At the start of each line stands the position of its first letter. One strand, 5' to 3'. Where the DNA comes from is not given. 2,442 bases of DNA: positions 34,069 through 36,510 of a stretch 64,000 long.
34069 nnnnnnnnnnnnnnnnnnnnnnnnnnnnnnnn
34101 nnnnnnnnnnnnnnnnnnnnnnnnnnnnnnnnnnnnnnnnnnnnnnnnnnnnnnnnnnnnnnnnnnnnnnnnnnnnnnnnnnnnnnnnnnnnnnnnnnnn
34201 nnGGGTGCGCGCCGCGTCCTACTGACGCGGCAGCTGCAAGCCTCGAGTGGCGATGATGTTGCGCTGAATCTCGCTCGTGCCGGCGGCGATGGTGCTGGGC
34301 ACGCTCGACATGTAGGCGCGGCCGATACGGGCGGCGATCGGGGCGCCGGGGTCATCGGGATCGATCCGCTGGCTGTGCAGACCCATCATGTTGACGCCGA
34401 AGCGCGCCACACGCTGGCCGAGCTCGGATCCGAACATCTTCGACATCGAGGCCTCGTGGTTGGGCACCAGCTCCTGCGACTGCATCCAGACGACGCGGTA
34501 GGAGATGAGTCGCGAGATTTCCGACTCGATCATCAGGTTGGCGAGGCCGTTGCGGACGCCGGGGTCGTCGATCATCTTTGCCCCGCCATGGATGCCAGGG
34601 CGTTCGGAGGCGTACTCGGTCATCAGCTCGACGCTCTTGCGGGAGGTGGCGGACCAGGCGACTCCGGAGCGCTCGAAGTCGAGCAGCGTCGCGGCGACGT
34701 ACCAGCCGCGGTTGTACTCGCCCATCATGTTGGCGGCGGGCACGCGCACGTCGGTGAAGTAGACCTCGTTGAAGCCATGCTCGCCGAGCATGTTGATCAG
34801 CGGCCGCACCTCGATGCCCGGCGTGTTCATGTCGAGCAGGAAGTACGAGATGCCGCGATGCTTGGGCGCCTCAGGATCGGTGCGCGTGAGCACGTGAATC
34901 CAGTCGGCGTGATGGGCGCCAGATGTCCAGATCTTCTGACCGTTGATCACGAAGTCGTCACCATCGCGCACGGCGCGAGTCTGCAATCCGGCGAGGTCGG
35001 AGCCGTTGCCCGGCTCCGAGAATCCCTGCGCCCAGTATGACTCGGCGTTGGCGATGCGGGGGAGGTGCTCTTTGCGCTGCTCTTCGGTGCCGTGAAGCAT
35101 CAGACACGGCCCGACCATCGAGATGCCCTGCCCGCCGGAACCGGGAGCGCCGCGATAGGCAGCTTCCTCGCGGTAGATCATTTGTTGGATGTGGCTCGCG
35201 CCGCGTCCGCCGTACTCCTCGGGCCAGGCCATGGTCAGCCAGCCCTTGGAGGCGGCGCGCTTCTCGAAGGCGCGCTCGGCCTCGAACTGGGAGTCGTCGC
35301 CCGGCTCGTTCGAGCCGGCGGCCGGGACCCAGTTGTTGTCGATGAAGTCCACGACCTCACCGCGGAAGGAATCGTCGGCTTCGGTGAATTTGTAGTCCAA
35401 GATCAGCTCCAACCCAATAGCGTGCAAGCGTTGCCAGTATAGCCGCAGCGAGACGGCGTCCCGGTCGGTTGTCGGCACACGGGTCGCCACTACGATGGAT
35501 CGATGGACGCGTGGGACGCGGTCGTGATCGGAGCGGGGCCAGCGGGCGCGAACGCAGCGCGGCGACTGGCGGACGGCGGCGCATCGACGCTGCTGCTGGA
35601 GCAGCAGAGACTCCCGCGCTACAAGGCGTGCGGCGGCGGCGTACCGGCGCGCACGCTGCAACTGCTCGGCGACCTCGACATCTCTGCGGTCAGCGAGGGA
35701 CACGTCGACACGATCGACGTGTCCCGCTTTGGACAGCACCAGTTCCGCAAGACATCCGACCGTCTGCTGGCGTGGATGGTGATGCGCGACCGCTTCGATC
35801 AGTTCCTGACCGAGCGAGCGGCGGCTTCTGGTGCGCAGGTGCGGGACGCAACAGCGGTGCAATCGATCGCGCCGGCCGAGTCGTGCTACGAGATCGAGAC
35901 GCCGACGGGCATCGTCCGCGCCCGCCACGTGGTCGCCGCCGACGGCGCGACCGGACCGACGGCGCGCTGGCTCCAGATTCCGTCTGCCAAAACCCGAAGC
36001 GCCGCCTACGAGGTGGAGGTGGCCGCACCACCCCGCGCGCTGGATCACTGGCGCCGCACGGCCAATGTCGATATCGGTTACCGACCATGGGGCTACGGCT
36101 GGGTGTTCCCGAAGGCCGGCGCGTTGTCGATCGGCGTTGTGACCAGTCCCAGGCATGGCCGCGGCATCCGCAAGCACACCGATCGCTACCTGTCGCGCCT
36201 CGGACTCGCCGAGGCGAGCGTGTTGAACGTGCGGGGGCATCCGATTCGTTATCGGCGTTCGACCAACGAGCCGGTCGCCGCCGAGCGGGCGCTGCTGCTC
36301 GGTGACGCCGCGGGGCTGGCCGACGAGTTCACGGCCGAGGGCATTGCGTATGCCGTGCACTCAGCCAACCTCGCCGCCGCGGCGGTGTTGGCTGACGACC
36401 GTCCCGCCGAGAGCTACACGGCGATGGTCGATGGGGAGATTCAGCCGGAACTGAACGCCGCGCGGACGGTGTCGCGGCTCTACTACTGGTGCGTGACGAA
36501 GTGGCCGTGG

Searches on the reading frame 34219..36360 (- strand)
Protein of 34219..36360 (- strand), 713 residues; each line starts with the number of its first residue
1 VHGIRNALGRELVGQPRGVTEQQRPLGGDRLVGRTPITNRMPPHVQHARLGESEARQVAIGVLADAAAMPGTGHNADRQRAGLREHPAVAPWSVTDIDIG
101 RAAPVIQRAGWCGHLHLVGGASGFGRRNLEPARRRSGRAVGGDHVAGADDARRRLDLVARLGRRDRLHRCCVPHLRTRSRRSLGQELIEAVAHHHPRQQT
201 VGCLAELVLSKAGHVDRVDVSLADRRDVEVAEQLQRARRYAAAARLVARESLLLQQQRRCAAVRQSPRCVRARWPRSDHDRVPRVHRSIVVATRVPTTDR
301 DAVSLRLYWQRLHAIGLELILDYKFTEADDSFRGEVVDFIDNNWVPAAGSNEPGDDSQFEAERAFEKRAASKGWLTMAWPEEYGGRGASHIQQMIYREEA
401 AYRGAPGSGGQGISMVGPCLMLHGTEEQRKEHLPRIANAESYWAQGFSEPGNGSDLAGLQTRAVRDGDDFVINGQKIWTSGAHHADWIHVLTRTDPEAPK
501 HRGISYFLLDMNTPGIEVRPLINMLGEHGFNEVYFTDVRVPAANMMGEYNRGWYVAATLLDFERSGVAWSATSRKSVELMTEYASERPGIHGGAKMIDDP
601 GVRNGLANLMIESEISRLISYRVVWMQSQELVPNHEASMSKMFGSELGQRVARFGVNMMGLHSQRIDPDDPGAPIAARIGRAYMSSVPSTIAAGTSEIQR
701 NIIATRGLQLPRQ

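Call 56: search_protein_families(library=pfam, proteins=[window:34219-36360:-], max_evalue=0.00001)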
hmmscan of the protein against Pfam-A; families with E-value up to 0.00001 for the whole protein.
window:34219-36360:- (713 aa): 3 families
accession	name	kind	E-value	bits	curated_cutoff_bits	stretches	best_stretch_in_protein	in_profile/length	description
PF00441.29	Acyl-CoA_dh_1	-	7.2e-26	91.6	22.4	1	550-707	1-149/150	Acyl-CoA dehydrogenase, C-terminal domain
PF02770.24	Acyl-CoA_dh_M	-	3.6e-23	82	33.3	1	444-538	1-97/97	Acyl-CoA dehydrogenase, middle domain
PF02771.21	Acyl-CoA_dh_N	-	8.5e-19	68.4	22.9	1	326-440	1-113/113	Acyl-CoA dehydrogenase, N-terminal domain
